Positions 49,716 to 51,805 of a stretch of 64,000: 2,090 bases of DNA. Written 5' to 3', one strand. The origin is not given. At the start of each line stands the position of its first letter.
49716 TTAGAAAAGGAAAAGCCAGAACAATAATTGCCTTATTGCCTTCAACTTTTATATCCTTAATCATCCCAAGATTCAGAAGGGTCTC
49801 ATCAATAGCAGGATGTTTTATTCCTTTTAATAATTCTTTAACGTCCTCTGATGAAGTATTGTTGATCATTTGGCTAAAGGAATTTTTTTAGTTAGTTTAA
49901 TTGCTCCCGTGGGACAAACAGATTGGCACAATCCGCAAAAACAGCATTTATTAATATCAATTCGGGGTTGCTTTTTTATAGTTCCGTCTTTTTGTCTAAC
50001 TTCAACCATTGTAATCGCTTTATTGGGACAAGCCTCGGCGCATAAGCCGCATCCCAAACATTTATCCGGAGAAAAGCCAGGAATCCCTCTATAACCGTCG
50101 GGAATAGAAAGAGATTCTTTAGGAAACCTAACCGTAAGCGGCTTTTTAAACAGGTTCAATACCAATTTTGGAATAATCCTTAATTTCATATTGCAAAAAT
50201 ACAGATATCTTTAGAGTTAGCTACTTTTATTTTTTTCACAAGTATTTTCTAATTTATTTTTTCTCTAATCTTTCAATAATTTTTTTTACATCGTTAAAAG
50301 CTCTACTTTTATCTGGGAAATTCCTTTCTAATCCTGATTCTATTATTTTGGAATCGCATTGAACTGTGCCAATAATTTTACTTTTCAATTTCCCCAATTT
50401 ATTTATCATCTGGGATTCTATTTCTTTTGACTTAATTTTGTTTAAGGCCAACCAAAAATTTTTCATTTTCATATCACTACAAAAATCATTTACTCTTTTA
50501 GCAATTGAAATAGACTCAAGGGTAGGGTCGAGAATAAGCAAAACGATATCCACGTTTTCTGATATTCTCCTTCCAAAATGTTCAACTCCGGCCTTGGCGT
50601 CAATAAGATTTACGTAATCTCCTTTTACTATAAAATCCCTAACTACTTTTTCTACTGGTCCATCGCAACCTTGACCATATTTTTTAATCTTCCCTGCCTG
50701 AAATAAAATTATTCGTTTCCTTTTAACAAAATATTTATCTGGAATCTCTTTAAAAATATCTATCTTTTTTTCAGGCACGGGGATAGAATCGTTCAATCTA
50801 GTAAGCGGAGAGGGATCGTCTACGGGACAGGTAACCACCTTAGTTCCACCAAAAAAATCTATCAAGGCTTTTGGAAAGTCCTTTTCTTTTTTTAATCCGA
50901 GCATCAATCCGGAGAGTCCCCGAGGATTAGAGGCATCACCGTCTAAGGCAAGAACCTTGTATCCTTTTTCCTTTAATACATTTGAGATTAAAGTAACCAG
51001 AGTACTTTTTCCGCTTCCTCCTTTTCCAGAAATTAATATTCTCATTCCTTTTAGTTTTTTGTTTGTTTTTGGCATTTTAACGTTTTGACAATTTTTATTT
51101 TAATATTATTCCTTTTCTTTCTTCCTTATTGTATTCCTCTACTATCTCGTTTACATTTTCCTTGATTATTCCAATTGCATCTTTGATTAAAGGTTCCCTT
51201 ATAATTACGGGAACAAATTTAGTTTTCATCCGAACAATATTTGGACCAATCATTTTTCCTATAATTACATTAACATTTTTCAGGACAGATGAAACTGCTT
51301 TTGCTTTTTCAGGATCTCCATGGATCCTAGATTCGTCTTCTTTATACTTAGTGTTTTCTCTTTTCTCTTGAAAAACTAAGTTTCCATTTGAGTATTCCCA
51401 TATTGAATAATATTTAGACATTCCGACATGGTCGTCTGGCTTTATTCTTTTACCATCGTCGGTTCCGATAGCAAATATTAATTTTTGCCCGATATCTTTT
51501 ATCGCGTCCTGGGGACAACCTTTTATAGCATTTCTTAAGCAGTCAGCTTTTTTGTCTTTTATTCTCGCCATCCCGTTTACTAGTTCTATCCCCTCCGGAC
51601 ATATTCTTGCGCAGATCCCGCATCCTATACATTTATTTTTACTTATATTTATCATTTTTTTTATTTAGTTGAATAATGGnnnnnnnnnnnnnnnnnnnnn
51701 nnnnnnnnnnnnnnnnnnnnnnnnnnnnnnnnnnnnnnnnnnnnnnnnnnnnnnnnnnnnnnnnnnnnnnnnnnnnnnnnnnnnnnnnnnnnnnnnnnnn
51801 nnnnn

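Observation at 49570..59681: Mrp-antiporter plus hydrogenase-like (Mbh/Ehr-type) membrane complex with a cysteine-less large subunit, next to POR and Fe-S maturation genes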

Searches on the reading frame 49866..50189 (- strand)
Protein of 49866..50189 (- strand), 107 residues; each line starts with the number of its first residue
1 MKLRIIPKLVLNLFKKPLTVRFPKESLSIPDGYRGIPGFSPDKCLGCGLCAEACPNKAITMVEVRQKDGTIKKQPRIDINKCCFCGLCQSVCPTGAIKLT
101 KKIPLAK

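Call 4: search_protein_families(library=pfam, proteins=[window:49866-50189:-], max_evalue=0.01)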
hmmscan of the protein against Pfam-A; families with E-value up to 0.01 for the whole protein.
window:49866-50189:- (107 aa): 13 families
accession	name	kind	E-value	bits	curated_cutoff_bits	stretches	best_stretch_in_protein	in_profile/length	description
PF00037.32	Fer4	-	9.9e-17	60.4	21.1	2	39-60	3-24/24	4Fe-4S binding domain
PF12838.12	Fer4_7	-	8.7e-14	52.2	27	1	43-96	1-52/52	4Fe-4S dicluster domain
PF12837.12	Fer4_6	-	3e-10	40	25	1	36-59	1-24/24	4Fe-4S binding domain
PF14697.11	Fer4_21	-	3.6e-09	37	35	1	42-99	6-59/59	4Fe-4S dicluster domain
PF13187.11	Fer4_9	-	6.6e-09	36.1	27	1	43-97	1-52/52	4Fe-4S dicluster domain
PF25160.1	LdpA_Fe-S-bd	-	1.2e-08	35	27.6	2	38-63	22-47/49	LdpA Fe-S cluster-binding domain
PF13237.11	Fer4_10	-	4.5e-08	33.3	25.5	1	39-93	4-53/53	4Fe-4S dicluster domain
PF13484.11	Fer4_16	-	7e-08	33.6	30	1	43-94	1-65/66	4Fe-4S double cluster binding domain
PF12797.12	Fer4_2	-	2.8e-07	30.5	24.5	1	39-55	5-21/22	4Fe-4S binding domain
PF13534.11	Fer4_17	-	1.3e-05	26.1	22.2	1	43-95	1-59/61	4Fe-4S dicluster domain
PF12798.12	Fer4_3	-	2.9e-05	25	27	1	44-58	1-15/15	4Fe-4S binding domain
PF12800.12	Fer4_4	-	3.4e-05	24.3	24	1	41-56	1-16/17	4Fe-4S binding domain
PF13183.11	Fer4_8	-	3.8e-05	24.6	27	1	42-95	3-67/68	4Fe-4S dicluster domain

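Call 35: search_solved_structures(query=window:49866-50189:-, show_alignments=2, max_evalue=0.000001)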
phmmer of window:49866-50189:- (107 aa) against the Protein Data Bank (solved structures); distinct sequences matched with E-value up to 0.000001: 52.
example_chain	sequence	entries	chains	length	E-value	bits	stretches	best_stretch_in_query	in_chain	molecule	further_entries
9sw6_G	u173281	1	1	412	7e-28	99.8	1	24-105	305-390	Polyferredoxin protein MvhB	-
9sw6_H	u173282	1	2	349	4.9e-27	97.1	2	41-105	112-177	Tungsten formylmethanofuran dehydrogenase, subunit F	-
5t5i_F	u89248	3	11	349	6.6e-26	93.4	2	41-104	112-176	Tungsten formylmethanofuran dehydrogenase subunit fwdF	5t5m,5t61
9sfi_T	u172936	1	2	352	6.4e-25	90.3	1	43-100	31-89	4Fe-4S ferredoxin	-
7bkb_K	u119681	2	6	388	8e-22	80.3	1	41-99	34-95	Formylmethanofuran dehydrogenase, subunit F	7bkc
9sfi_O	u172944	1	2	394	4.7e-21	77.8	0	41-100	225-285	Ferredoxin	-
6u8y_N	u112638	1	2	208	2.3e-19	72.4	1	12-99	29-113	NADH dehydrogenase subunit I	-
7awt_I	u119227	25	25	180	3.5e-17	65.3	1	4-103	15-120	NADH-quinone oxidoreductase subunit I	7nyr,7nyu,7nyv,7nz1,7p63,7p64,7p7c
7z0s_F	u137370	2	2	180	6.2e-17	64.5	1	18-106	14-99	Formate hydrogenlyase subunit 6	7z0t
6cfw_N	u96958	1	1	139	5.9e-15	58.2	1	2-106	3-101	NADH-plastoquinone oxidoreductase subunit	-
7p7k_I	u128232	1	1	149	7.8e-15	57.8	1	22-103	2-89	NADH-quinone oxidoreductase subunit I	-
8b9z_I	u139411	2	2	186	2.5e-14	56.1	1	10-97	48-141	NADH dehydrogenase (ubiquinone) 23 kDa subunit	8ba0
8esw_S8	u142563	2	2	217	2.8e-14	56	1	10-97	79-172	NADH dehydrogenase (ubiquinone) 23 kDa subunit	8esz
7p61_I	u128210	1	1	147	3.8e-14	55.6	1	23-103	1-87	NADH-quinone oxidoreductase subunit I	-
5lc5_I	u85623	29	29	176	8.8e-14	54.4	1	11-97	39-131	NADH dehydrogenase [ubiquinone] iron-sulfur protein 8, mitochondrial | Mitochondrial complex I, TYKY subunit | NADH:ubiquinone oxidoreductase core subunit S8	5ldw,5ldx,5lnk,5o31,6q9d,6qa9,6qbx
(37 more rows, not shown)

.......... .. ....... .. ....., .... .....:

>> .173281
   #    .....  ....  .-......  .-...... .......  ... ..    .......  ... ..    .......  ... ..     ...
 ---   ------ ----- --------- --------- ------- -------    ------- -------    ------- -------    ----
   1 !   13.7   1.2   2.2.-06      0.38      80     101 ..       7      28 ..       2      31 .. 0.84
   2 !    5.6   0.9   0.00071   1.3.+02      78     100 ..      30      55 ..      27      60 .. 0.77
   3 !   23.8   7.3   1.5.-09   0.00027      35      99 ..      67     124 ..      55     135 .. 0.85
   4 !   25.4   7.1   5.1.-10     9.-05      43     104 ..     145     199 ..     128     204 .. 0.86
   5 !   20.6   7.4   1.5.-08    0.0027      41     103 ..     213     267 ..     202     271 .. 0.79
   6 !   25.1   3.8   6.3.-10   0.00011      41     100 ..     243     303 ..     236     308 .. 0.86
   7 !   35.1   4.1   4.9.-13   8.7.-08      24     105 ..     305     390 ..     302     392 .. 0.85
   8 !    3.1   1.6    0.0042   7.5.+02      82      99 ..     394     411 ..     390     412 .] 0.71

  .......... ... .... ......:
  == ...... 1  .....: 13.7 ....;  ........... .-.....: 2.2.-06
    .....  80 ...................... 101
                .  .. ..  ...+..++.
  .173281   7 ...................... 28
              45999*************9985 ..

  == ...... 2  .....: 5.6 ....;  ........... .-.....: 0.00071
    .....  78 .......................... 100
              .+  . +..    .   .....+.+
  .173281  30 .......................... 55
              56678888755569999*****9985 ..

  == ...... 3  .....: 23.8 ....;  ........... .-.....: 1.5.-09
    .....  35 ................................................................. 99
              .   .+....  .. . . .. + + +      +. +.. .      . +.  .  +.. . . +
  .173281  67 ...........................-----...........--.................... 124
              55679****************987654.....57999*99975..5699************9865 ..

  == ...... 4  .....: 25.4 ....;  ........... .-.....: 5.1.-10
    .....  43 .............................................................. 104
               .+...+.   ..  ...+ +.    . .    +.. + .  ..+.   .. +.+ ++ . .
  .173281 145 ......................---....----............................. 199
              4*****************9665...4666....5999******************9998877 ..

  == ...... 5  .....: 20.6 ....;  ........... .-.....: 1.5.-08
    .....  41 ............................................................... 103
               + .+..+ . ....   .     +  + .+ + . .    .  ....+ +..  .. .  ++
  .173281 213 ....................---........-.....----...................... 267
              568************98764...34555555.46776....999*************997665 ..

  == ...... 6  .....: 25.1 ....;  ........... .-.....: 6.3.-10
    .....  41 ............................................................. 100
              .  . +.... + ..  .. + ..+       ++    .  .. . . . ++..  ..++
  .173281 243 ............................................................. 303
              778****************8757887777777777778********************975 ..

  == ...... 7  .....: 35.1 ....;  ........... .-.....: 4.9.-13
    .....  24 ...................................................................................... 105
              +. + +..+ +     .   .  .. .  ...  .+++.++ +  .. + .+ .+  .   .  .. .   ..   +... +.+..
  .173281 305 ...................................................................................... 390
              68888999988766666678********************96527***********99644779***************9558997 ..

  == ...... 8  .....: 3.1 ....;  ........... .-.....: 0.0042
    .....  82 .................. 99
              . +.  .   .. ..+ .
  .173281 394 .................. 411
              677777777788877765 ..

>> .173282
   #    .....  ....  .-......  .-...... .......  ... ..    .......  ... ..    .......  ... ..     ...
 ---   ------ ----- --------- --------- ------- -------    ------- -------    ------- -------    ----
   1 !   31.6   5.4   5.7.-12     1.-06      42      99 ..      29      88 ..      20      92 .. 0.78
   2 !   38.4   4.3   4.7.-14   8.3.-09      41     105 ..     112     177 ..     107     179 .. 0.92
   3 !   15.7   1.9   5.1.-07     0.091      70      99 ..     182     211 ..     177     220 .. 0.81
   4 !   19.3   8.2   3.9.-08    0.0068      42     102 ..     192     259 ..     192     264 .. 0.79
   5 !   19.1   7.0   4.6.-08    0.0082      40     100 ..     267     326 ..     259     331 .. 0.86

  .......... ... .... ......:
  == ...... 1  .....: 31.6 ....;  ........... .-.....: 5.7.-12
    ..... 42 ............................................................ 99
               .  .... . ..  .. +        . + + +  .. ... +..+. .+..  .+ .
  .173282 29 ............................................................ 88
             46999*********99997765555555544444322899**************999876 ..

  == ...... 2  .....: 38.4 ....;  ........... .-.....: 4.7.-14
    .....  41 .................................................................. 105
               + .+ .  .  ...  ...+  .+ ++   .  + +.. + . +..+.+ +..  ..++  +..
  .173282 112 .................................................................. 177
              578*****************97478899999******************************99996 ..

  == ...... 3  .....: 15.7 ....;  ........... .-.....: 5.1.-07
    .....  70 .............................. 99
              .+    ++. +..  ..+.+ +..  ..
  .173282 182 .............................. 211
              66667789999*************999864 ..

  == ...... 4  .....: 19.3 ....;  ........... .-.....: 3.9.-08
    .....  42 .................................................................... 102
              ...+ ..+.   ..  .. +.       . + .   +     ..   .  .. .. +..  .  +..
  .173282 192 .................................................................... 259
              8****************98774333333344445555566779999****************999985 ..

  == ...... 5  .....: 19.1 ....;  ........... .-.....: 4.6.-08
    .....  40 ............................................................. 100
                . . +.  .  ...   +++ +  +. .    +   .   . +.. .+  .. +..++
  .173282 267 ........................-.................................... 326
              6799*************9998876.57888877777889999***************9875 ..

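Call 41: search_protein_families(library=ncbifam, proteins=[window:49866-50189:-], max_evalue=0.001)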
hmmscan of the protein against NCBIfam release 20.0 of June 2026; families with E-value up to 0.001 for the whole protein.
window:49866-50189:- (107 aa): 83 families (the best 25 are shown)
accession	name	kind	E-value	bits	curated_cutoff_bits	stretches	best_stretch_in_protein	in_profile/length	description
TIGR01971.1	NuoI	subfamily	4.7e-28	97.2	113.05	1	11-105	7-106/121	NADH-quinone oxidoreductase, chain I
NF010590.0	PRK13984.1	equivalog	1.3e-24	86.3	946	1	12-102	20-113/611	putative oxidoreductase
NF009053.0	PRK12387.1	subfamily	5.3e-24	85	204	1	17-106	13-99/180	formate hydrogenlyase complex iron-sulfur subunit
NF040612.1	F420_dehyd_FpoI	exception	2.9e-23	82.2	180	1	1-102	1-104/135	F420H2 dehydrogenase subunit FpoI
NF004543.0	PRK05888.2-5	equivalog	1.4e-22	80.3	243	1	12-100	29-118/217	NADH-quinone oxidoreductase subunit NuoI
NF006076.0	PRK08222.1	equivalog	4.1e-22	78.9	270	1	18-105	14-98/181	hydrogenase 4 subunit H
NF004541.0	PRK05888.2-2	equivalog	9.1e-22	77.7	217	1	17-101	36-115/168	NADH-quinone oxidoreductase subunit NuoI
NF006221.0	PRK08348.1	subfamily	2.5e-21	75.8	124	1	3-106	4-101/136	NADH-plastoquinone oxidoreductase subunit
NF004545.0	PRK05888.3-1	equivalog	9e-21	74.2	229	1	11-104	35-130/154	NADH-quinone oxidoreductase subunit NuoI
NF004536.0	PRK05888.1-1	equivalog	6.7e-20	71.2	212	1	4-105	15-122/180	NADH-quinone oxidoreductase subunit NuoI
NF004540.0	PRK05888.2-1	equivalog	9.3e-20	70.6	215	1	11-106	13-112/139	NADH-quinone oxidoreductase subunit NuoI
NF004537.0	PRK05888.1-3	equivalog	9.1e-18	64.5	163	1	12-106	33-139/204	NADH-quinone oxidoreductase subunit NuoI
NF004546.0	PRK05888.3-3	equivalog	1.1e-17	64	260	1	17-97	39-124/196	NADH-quinone oxidoreductase subunit NuoI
NF004538.0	PRK05888.1-4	equivalog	8.5e-17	61.2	135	1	12-102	26-122/162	NADH-quinone oxidoreductase subunit NuoI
NF004542.0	PRK05888.2-3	equivalog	1e-14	54.5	248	1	13-99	48-141/203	NADH-quinone oxidoreductase subunit NuoI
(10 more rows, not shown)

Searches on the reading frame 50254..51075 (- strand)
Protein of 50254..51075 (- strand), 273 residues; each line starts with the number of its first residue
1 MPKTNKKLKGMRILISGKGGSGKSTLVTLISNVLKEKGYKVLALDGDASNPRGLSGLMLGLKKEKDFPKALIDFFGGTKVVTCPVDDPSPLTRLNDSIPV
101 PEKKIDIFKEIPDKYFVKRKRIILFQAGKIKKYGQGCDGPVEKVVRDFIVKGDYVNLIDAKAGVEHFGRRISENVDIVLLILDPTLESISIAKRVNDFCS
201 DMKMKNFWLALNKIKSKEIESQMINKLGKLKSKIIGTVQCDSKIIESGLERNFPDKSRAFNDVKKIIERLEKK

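Call 4: search_protein_families(library=pfam, proteins=[window:50254-51075:-], max_evalue=0.01)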
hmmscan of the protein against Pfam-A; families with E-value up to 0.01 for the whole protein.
window:50254-51075:- (273 aa): 15 families
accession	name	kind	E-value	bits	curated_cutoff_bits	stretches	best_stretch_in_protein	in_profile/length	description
PF01656.29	CbiA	-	1.4e-10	41.6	25.4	1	14-250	3-121/125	CobQ/CobB/MinD/ParA nucleotide binding domain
PF10609.15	ParA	-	3.7e-06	27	27.1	1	13-52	7-46/246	NUBPL iron-transfer P-loop NTPase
PF13614.12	AAA_31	-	5.5e-06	26.9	27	1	16-49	8-41/177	AAA domain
PF01583.26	APS_kinase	-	1.5e-05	25.5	21.1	1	9-48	1-40/152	Adenylylsulphate kinase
PF03266.21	NTPase_1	-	0.00025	21.4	23.9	1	12-41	1-30/168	NTPase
PF00142.24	Fer4_NifH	-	0.00029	20.8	25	1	12-47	2-37/271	4Fe-4S iron sulfur cluster binding proteins, NifH/frxC family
PF16575.11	CLP1_P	-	0.00054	20.3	26.6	1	17-52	1-36/188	mRNA cleavage and polyadenylation factor CLP1 P-loop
PF13555.12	AAA_29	-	0.0011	19.1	27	1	8-34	21-46/61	P-loop containing region of AAA domain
PF03308.22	MeaB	-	0.0015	18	23.1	1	10-53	33-76/273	Methylmalonyl Co-A mutase-associated GTPase MeaB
PF01935.23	DUF87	-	0.0017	18.9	23.2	1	8-45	21-59/220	Helicase HerA, central domain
PF25199.1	nSTAND_NTPase5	-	0.0017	18.6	34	1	6-53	39-85/145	Novel STAND NTPase 5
PF20720.3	nSTAND3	-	0.0025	18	27.2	1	13-46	20-52/155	Novel STAND NTPase 3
PF00005.33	ABC_tran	-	0.003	18.6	25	1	9-41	10-42/137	ABC transporter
PF02374.21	ArsA_ATPase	-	0.0053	16.4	24.3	0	13-47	4-38/305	Anion-transporting ATPase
PF13604.12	AAA_30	-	0.0094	16.1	27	0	14-44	22-52/191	AAA domain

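Call 41: search_protein_families(library=ncbifam, proteins=[window:50254-51075:-], max_evalue=0.001)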
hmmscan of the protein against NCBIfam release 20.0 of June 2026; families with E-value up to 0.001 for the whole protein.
window:50254-51075:- (273 aa): 14 families
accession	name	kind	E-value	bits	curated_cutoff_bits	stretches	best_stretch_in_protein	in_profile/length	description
TIGR01969.1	minD_arch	subfamily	4.9e-11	42.3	201.75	2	14-50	5-41/251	cell division ATPase MinD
TIGR01968.1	minD_bact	equivalog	9.8e-11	41.5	212.9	1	121-248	81-211/261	septum site-determining protein MinD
TIGR00455.1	apsK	equivalog_domain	3.3e-06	26.9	138.7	1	4-48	12-56/184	adenylyl-sulfate kinase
NF041546.1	ParA_partition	equivalog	4.2e-06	26.5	180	1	14-48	4-38/203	ParA family partition ATPase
NF041136.1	MrpORP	equivalog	6.7e-06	25.6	450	1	10-63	6-57/365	iron-sulfur cluster carrier protein MrpORP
NF047398.1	AAA_KGGVGR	domain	8e-06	26.3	90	1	14-167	7-156/190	KGGVGR-motif variant AAA ATPase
NF002059.0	PRK00889.1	subfamily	1.1e-05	25.2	244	1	9-57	4-52/177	adenylyl-sulfate kinase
NF010248.0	PRK13695.1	equivalog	2.7e-05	24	156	1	10-42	3-35/180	NTPase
TIGR03371.1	cellulose_yhjQ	equivalog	6.9e-05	22.5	157.85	0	14-50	6-42/246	cellulose biosynthesis protein BcsQ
NF003013.0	PRK03846.1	subfamily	0.00032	20.4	163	1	5-48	23-66/202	adenylyl-sulfate kinase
NF004041.0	PRK05541.1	subfamily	0.00039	20.5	127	1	9-48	6-45/176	adenylyl-sulfate kinase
TIGR01007.1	eps_fam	subfamily_domain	0.00053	19.6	108.05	0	8-51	17-59/204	polysaccharide biosynthesis tyrosine autokinase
NF005250.0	PRK06761.1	equivalog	0.00058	19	270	0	13-56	6-50/282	hypothetical protein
TIGR01287.1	nifH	equivalog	0.00064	19.1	394.35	0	12-47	2-37/275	nitrogenase iron protein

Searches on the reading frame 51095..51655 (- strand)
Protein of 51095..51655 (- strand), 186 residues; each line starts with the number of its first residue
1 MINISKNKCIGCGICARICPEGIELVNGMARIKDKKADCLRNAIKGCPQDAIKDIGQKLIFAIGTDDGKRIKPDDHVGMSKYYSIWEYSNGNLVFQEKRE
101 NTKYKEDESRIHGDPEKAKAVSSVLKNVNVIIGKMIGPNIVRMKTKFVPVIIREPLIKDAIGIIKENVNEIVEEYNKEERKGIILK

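Call 4: search_protein_families(library=pfam, proteins=[window:51095-51655:-], max_evalue=0.01)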
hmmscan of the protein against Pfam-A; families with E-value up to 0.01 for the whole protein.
window:51095-51655:- (186 aa): 10 families
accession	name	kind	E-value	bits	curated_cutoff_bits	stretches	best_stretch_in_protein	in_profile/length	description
PF00037.32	Fer4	-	3.2e-07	30.3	21.1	1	3-22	2-21/24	4Fe-4S binding domain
PF12837.12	Fer4_6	-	7.1e-07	29.3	25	1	2-22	2-22/24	4Fe-4S binding domain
PF02579.22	Nitro_FeMo-Co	-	1.1e-06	29.2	26.3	1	73-152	5-79/94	Dinitrogenase iron-molybdenum cofactor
PF13370.11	Fer4_13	-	1.6e-06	29.1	24.5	1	6-53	3-57/58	4Fe-4S single cluster domain of Ferredoxin I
PF25160.1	LdpA_Fe-S-bd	-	1e-05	25.7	27.6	1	3-22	22-41/49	LdpA Fe-S cluster-binding domain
PF13459.11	Fer4_15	-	1.9e-05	25.7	22.4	1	4-53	3-65/66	4Fe-4S single cluster domain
PF13237.11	Fer4_10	-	0.00015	22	25.5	1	2-40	2-43/53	4Fe-4S dicluster domain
PF12797.12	Fer4_2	-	0.00019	21.7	24.5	1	5-21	6-22/22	4Fe-4S binding domain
PF14697.11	Fer4_21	-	0.00098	19.6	35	1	4-52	3-57/59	4Fe-4S dicluster domain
PF12800.12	Fer4_4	-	0.005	17.6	24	1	7-22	2-17/17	4Fe-4S binding domain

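Call 41: search_protein_families(library=ncbifam, proteins=[window:51095-51655:-], max_evalue=0.001)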
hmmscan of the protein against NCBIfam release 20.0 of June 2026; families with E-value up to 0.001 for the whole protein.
window:51095-51655:- (186 aa): 13 families
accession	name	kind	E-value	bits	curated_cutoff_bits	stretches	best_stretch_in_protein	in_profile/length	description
NF038196.1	ferrodoxin_EFR1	subfamily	4.8e-07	30.1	75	1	6-53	183-230/242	EFR1 family ferrodoxin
NF005504.0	PRK07118.1-3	equivalog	2.2e-06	27.2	437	1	6-55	218-268/293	Fe-S cluster domain-containing protein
NF040864.1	HgcB_ferredoxin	equivalog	8.3e-06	25.6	99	1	3-53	10-62/93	mercury methylation ferredoxin HgcB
NF006221.0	PRK08348.1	subfamily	1.2e-05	25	124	1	2-61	39-101/136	NADH-plastoquinone oxidoreductase subunit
NF004541.0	PRK05888.2-2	equivalog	5.8e-05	23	217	0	1-21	55-75/168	NADH-quinone oxidoreductase subunit NuoI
TIGR02700.1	flavo_MJ0208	hypoth_equivalog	9.1e-05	21.8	251.35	1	3-54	144-196/234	dihydromethanopterin reductase (acceptor)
NF043039.1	HgcAB_like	equivalog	0.00012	21.8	285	1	2-52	295-349/350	HgcAB-like fusion protein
NF043069.1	T4HPD_activ_SAM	equivalog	0.00013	21.4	425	1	2-59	46-104/299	trans-4-hydroxy-L-proline dehydratase activase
NF040770.1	hetero_SS_HdrA2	exception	0.00029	19.1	1100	1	3-53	573-624/777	CoB-CoM heterodisulfide reductase HdrA2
TIGR01971.1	NuoI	subfamily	0.00031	20.3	113.05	0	5-37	40-73/121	NADH-quinone oxidoreductase, chain I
TIGR03149.1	cyt_nit_nrfC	equivalog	0.00035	20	377.6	1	2-45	120-163/225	cytochrome c nitrite reductase Fe-S protein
NF005503.0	PRK07118.1-2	equivalog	0.00035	19.9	252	0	3-33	163-194/292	RnfABCDGE type electron transport complex subunit B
NF007382.0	PRK09898.1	equivalog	0.00045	19.8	213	1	2-56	149-202/208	ferredoxin-like protein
